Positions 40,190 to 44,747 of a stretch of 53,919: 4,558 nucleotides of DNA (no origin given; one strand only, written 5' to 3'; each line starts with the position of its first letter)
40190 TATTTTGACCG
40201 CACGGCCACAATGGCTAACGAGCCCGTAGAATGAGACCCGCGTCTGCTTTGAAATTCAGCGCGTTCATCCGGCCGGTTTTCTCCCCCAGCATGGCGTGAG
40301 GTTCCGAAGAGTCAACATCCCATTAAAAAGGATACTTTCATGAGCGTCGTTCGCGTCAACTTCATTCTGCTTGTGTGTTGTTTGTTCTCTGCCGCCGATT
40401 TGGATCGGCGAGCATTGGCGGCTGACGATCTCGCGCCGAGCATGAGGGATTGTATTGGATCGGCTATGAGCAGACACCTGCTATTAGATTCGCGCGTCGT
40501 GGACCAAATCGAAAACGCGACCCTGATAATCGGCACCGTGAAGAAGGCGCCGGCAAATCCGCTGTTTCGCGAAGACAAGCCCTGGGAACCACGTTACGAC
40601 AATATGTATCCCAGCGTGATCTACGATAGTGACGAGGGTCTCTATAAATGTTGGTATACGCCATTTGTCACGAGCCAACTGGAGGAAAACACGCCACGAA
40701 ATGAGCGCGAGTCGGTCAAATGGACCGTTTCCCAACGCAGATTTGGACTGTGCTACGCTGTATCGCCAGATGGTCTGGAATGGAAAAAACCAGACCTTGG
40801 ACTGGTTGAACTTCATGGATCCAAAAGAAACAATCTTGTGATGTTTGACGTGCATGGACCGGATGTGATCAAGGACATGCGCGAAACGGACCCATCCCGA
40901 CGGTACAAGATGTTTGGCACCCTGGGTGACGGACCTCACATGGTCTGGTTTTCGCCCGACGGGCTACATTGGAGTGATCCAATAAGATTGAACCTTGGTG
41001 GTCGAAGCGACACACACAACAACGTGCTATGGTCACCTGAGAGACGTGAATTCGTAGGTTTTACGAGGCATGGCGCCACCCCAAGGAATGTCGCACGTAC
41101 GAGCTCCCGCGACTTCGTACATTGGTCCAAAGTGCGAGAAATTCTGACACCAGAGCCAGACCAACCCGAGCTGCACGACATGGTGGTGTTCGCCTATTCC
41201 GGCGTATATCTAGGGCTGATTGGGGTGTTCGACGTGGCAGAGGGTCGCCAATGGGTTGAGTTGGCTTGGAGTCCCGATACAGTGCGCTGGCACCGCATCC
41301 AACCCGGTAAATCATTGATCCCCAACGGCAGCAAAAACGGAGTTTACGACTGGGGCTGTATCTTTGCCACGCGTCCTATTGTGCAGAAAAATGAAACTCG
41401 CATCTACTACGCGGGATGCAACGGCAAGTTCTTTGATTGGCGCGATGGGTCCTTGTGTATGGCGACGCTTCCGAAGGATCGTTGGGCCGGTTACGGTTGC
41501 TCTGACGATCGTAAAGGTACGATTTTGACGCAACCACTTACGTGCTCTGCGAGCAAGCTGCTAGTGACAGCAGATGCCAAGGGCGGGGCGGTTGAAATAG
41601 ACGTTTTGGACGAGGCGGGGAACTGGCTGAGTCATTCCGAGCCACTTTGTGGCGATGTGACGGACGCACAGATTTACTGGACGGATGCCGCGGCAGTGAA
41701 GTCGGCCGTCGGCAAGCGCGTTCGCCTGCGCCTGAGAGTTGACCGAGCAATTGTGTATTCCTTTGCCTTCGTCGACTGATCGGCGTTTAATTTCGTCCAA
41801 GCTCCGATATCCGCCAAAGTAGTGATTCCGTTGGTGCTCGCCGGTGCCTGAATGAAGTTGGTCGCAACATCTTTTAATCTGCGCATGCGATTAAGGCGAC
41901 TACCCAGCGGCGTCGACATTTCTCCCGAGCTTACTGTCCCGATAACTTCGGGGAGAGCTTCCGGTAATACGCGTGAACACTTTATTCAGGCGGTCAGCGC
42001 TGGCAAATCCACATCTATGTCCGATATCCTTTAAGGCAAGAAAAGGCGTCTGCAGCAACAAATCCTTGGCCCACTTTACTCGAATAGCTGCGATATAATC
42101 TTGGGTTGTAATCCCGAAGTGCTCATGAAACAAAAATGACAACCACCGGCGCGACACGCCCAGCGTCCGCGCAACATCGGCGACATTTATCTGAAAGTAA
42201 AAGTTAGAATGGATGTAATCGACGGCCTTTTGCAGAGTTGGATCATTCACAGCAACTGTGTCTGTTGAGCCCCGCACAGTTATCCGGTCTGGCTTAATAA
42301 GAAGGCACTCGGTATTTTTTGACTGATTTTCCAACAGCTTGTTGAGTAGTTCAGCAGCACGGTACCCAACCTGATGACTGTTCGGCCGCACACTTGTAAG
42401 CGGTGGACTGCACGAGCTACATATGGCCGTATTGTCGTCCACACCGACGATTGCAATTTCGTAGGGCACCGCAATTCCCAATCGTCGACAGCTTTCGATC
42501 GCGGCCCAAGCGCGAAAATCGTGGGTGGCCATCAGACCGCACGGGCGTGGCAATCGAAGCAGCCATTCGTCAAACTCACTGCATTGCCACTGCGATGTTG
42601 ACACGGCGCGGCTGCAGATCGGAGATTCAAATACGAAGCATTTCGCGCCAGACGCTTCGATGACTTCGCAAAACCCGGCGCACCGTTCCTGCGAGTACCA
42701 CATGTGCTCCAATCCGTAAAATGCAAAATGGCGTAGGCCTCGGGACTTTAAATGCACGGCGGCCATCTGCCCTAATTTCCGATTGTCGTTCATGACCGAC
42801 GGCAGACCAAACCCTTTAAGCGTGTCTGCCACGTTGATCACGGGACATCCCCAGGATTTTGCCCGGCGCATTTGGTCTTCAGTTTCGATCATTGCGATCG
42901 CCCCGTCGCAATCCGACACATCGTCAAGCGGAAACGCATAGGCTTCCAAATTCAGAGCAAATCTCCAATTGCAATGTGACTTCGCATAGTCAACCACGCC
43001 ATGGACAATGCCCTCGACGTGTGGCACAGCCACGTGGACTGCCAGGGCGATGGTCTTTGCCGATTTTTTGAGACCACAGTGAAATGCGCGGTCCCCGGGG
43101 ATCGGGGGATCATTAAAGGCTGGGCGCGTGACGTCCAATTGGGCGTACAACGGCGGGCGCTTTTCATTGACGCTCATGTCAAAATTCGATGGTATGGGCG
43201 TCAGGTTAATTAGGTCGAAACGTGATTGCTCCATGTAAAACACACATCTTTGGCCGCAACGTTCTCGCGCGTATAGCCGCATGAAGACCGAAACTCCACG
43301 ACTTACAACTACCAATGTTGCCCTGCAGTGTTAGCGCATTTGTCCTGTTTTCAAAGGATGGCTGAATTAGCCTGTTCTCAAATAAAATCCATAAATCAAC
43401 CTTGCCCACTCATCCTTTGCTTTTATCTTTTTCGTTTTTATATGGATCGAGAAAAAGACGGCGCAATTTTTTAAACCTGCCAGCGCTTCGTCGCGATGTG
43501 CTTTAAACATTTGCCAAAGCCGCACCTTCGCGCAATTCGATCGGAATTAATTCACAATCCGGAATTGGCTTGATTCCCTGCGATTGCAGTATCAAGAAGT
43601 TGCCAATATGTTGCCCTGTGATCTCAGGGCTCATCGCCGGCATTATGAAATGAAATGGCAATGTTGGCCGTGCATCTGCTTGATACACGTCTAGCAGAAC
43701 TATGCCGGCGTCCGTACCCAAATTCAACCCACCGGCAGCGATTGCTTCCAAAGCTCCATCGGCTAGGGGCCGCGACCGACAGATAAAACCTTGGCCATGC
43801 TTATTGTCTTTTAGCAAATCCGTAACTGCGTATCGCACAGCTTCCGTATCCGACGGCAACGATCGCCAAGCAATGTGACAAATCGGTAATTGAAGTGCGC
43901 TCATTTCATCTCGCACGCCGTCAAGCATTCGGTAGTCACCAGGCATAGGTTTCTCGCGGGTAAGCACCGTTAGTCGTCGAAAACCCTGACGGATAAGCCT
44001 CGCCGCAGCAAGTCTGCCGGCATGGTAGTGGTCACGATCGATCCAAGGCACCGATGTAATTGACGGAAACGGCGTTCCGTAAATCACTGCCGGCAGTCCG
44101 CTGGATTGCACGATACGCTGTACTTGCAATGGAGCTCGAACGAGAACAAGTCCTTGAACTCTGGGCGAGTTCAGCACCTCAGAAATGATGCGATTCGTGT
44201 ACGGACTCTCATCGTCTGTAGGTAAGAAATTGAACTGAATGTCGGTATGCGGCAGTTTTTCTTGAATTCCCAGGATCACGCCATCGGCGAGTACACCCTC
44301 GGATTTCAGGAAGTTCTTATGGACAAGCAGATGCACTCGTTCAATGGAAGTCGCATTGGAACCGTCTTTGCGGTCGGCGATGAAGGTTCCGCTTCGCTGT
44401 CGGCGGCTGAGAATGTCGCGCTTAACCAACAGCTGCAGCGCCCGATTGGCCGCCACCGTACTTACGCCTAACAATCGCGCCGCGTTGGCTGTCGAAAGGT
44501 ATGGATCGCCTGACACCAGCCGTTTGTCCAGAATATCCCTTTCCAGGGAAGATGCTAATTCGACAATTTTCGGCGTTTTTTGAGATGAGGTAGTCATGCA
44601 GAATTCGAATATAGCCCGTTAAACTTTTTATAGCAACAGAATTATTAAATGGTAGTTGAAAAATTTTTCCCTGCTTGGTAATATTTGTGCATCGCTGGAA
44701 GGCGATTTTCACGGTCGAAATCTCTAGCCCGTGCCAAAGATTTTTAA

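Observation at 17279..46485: Five paralogues of one unassigned exported beta-propeller/beta-sandwich family in 30 kb, three heading catabolic blocks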

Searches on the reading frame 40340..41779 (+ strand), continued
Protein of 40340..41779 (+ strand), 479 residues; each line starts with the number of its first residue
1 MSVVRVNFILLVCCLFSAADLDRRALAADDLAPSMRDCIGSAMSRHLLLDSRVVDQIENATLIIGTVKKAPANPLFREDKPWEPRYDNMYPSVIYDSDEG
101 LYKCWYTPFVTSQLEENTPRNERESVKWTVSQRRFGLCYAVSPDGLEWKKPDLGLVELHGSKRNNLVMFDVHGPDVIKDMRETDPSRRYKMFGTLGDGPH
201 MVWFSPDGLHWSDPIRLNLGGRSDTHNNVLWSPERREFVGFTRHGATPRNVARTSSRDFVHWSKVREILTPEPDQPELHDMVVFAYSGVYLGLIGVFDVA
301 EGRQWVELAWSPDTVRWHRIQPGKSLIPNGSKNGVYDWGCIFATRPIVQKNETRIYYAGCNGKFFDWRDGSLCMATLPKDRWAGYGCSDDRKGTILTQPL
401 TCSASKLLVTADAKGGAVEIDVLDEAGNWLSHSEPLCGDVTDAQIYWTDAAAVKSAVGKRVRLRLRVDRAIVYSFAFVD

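Call 47: search_solved_structures(query=A2, max_evalue=1, show_alignments=5)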
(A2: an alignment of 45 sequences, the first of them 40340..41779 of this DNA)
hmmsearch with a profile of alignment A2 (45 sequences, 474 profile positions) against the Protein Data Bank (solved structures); distinct sequences matched with E-value up to 1: 13.
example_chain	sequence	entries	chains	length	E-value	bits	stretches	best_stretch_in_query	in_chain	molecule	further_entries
6n1a_A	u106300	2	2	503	2.1e-06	29.8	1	298-359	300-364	Carbohydrate-binding protein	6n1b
4u6d_A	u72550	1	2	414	1.8e-05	26.7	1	315-353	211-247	Conserved hypothetical periplasmic protein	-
4u6b_A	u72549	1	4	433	5.8e-05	25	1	304-365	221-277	Conserved hypothetical lipoprotein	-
3r67_A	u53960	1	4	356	0.00032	22.5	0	320-357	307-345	putative Glycosidase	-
4onz_A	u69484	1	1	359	0.0036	19.1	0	324-357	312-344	putative glycoside hydrolase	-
3taw_A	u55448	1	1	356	0.0044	18.8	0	124-157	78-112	Hypothetical glycoside hydrolase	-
8i12_A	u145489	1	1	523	0.047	15.4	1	126-258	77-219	Glycosyl hydrolase family 32 exo-inulinase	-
5a7v_B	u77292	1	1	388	0.074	14.8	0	124-143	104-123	PUTATIVE GLYCOSIDASE PH117-RELATED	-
5a7v_A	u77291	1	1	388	0.074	14.8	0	124-143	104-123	PUTATIVE GLYCOSIDASE PH117-RELATED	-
9fj8_A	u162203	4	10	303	0.34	12.6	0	128-142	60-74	1,2-beta-oligomannan phosphorylase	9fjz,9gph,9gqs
7fip_A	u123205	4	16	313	0.55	11.9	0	325-359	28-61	Beta-1,2-mannobiose phosphorylase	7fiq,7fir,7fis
3qc2_A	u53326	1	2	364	0.61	11.8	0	124-143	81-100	glycosyl hydrolase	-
3r4y_A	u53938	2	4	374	1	11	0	295-357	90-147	Glycosyl hydrolase family 32, N terminal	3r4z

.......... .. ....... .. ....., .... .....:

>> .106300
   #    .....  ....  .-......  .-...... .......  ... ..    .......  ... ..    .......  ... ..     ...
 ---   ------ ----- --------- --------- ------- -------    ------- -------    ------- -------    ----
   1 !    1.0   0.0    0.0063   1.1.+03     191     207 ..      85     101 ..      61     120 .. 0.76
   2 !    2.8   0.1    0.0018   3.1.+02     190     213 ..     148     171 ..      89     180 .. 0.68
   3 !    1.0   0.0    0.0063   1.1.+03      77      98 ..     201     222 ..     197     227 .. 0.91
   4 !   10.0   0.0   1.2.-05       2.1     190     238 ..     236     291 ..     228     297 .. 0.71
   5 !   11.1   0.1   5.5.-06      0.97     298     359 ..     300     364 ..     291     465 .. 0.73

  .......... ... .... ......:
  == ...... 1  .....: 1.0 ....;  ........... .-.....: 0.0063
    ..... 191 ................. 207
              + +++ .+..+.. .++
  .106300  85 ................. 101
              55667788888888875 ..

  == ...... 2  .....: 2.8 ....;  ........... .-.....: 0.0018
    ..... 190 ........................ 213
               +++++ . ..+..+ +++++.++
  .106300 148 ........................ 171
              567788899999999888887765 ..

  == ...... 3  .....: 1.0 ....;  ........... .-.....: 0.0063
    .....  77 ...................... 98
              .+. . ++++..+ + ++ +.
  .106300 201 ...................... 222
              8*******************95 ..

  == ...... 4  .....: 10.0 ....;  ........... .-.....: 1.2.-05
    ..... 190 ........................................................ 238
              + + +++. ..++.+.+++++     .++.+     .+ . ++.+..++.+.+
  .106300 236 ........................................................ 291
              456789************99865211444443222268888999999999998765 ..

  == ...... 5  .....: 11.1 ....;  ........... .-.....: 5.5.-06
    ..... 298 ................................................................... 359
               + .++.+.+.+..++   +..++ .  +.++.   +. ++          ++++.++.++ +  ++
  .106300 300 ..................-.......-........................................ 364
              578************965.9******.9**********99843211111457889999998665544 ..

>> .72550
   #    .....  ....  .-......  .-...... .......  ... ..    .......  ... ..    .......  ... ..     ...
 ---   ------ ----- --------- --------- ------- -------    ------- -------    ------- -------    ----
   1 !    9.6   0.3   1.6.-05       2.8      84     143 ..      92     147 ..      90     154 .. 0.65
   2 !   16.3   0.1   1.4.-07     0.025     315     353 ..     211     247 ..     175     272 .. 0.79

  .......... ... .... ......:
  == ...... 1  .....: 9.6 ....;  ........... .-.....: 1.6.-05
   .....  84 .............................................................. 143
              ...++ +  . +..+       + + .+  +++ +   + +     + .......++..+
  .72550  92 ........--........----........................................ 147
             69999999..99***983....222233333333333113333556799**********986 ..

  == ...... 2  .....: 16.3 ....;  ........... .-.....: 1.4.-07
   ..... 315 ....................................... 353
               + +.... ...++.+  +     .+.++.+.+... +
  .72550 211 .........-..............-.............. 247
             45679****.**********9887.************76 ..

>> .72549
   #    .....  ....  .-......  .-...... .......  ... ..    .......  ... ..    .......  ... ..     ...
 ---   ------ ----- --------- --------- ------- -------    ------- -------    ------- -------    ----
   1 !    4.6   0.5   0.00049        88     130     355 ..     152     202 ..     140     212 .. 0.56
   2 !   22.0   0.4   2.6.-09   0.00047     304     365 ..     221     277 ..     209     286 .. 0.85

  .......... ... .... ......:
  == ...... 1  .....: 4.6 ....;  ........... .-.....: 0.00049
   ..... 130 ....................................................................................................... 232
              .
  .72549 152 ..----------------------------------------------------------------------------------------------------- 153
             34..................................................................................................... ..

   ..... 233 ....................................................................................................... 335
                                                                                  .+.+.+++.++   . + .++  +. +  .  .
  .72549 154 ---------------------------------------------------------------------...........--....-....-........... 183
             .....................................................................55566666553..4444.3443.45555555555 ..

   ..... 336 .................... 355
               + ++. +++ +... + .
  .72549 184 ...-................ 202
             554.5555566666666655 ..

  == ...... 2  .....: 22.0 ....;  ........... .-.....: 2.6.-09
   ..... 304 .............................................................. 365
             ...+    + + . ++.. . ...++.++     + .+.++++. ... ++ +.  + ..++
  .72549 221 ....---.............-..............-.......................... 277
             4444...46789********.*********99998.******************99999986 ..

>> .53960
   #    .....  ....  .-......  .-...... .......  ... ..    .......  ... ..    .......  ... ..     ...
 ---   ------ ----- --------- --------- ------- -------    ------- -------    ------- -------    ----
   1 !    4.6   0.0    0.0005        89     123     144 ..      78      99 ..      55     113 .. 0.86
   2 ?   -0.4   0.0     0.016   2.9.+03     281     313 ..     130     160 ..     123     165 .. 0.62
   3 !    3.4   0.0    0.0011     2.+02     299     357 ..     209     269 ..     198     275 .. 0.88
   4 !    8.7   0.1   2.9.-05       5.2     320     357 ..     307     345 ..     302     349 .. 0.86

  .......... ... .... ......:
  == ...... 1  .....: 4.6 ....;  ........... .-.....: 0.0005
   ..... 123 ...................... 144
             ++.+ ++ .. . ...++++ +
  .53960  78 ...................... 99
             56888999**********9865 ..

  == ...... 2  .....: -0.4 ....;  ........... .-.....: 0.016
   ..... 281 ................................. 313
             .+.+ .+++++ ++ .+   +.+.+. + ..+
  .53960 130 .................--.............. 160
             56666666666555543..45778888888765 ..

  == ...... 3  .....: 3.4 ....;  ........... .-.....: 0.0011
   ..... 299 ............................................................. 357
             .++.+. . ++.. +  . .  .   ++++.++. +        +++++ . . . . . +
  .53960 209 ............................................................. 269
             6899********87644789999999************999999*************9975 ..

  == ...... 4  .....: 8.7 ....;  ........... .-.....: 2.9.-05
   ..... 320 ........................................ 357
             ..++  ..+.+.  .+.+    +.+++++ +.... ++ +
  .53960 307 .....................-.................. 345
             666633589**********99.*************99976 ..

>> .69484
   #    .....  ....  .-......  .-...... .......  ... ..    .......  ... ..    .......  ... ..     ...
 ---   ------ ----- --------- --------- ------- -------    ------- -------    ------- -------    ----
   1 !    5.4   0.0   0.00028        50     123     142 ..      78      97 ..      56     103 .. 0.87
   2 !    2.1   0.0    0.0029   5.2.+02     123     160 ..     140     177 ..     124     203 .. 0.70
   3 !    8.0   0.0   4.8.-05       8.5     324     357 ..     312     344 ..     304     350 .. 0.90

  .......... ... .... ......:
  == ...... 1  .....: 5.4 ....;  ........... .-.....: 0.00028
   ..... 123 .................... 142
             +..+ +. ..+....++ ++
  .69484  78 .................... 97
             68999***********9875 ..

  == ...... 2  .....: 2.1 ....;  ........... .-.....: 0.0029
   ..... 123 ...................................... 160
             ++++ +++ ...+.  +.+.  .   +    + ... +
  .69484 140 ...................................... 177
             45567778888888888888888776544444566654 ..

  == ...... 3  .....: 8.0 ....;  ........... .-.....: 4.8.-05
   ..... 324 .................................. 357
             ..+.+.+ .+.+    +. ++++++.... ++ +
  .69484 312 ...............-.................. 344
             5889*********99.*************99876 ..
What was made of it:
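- The best sequence-level PDB hit for subfamily B is a deacetylase, not a glycosidase (call 47). 6n1a/6n1b is the best sequence hit for the subfamily-B profile (E=2e-6, several blades, including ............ against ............; call 47).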

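Call 60: search_protein_families(library=pfam, proteins=[L038:13091-14641:-, L033:4221-5192:-, L037:6832-7926:+, L040:10996-11442:-, L018:7165-7830:+, L018:10437-11573:+, L065:4508-5293:+, L040:3888-4757:-, L020:9755-10645:-, L020:11915-12733:-], max_evalue=0.001)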
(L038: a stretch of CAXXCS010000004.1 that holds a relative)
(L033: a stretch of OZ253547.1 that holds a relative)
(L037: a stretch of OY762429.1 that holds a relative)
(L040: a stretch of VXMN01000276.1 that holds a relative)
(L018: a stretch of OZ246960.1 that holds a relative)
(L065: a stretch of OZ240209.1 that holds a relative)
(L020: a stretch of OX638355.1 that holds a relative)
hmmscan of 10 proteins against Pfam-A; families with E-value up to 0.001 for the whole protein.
L038:13091-14641:- (517 aa): 3 families
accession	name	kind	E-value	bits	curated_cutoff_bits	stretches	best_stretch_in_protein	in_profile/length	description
PF00884.28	Sulfatase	-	2.4e-60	204.8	25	1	38-418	1-301/301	Sulfatase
PF16347.10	SGSH_C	-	2.1e-11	44.7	29.3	1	372-497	8-135/154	N-sulphoglucosamine sulphohydrolase, C-terminal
PF01663.27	Phosphodiest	-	0.00023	21.3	23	0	41-98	2-58/342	Type I phosphodiesterase / nucleotide pyrophosphatase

L033:4221-5192:- (324 aa): 2 families
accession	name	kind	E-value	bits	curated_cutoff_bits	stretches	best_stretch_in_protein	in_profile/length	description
PF13519.12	VWA_2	-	2.6e-08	34.9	27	1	107-204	3-106/107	von Willebrand factor type A domain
PF00092.34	VWA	-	0.00017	22.3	23.8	1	107-231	4-138/174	von Willebrand factor type A domain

L037:6832-7926:+ (365 aa): 5 families
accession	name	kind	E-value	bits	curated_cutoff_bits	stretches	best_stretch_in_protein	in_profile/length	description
PF00154.27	RecA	-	2e-139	463.8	27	1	17-279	1-262/262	recA bacterial DNA recombination protein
PF21096.2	RecA_C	-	1.2e-22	80.2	27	1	282-337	1-56/57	RecA C-terminal domain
PF08423.17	Rad51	-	4.3e-09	36.4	22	1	49-237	7-211/244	Rad51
PF06745.19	ATPase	-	1.2e-06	28.6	26.6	1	52-124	3-77/231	KaiC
PF01637.24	ATPase_2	-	0.00034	20.9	33.2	1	70-117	21-68/225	ATPase domain predominantly from Archaea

L040:10996-11442:- (149 aa): 1 family
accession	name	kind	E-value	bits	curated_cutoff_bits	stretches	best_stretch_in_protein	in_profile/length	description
PF01451.26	LMWPc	-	1.5e-19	71.1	23.2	1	25-146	1-144/144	Low molecular weight phosphotyrosine protein phosphatase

L018:7165-7830:+ (222 aa): 1 family
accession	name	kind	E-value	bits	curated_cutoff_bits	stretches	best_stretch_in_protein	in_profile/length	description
PF00300.27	His_Phos_1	-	2.3e-29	102.9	21.7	2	3-86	1-86/194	Histidine phosphatase superfamily (branch 1)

L018:10437-11573:+ (379 aa): 2 families
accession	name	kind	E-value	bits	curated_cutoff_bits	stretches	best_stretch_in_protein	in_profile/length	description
PF01168.26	Ala_racemase_N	-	1e-57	195.8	24.1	1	12-231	2-220/220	Alanine racemase, N-terminal domain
PF00842.27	Ala_racemase_C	-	4.8e-45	152.7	25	1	251-378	1-127/127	Alanine racemase, C-terminal domain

L065:4508-5293:+ (262 aa): 0 families

L040:3888-4757:- (290 aa): 0 families

L020:9755-10645:- (297 aa): 1 family
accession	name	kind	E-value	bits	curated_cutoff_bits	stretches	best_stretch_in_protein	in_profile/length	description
PF02163.28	Peptidase_M50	-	7.4e-21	74.9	27.2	1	59-216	4-195/221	Peptidase family M50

L020:11915-12733:- (273 aa): 0 families

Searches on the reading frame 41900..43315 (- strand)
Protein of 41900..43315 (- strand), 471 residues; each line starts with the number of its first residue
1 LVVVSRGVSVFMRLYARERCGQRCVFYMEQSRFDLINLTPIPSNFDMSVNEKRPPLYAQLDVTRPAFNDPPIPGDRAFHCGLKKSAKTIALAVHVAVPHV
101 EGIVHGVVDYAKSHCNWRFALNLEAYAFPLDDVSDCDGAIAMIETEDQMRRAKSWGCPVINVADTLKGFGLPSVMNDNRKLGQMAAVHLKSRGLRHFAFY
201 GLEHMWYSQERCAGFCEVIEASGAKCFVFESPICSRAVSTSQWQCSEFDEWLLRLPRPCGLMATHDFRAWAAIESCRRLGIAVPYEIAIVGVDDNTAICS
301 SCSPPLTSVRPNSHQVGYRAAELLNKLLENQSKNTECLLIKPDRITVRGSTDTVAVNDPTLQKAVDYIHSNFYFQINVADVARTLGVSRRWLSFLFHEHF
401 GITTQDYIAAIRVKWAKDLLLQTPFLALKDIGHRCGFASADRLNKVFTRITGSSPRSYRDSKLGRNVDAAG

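Call 16: search_protein_families(library=pfam, proteins=[window:41900-43315:-], max_evalue=0.001)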
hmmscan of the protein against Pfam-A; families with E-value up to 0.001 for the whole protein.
window:41900-43315:- (471 aa): 4 families
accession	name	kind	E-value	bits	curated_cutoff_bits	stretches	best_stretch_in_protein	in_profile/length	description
PF13377.12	Peripla_BP_3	-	3.4e-28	99.3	26.5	1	188-351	3-167/167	Periplasmic binding protein-like domain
PF12833.13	HTH_18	-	2.5e-18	66.6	33.6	1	382-460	2-79/80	Helix-turn-helix domain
PF00165.29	HTH_AraC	-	1.1e-12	48.2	26.6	1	422-459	6-41/42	Bacterial regulatory helix-turn-helix proteins, AraC family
PF00532.27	Peripla_BP_1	-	2.5e-06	27.6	22.2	1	148-224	72-152/281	Periplasmic binding proteins and sugar binding domain of LacI family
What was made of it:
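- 41900..44597 (-): Two regulators with periplasmic-binding-protein-type sugar-sensor domains (an AraC-HTH type and a GntR-HTH type), lying between B2 and B3. Call 16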

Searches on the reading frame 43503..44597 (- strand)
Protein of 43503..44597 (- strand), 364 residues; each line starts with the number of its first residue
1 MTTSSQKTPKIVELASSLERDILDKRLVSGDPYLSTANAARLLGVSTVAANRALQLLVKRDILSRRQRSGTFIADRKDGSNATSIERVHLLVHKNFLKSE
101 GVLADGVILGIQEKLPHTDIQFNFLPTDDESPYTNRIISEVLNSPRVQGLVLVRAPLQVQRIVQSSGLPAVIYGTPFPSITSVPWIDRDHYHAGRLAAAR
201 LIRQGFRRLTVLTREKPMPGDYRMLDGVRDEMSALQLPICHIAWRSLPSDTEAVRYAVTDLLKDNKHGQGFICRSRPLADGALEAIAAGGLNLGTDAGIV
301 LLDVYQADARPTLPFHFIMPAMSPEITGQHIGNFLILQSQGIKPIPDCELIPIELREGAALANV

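Call 16: search_protein_families(library=pfam, proteins=[window:43503-44597:-], max_evalue=0.001)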
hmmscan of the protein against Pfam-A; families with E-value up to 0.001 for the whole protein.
window:43503-44597:- (364 aa): 3 families
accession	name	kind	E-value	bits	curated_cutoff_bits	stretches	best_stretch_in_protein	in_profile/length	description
PF13377.12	Peripla_BP_3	-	3e-07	31.1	26.5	1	199-312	2-122/167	Periplasmic binding protein-like domain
PF00392.27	GntR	-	4.7e-07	29.8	27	1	13-73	4-64/64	Bacterial regulatory proteins, gntR family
PF00532.27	Peripla_BP_1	-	4.2e-06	26.9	22.2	1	108-293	20-209/281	Periplasmic binding proteins and sugar binding domain of LacI family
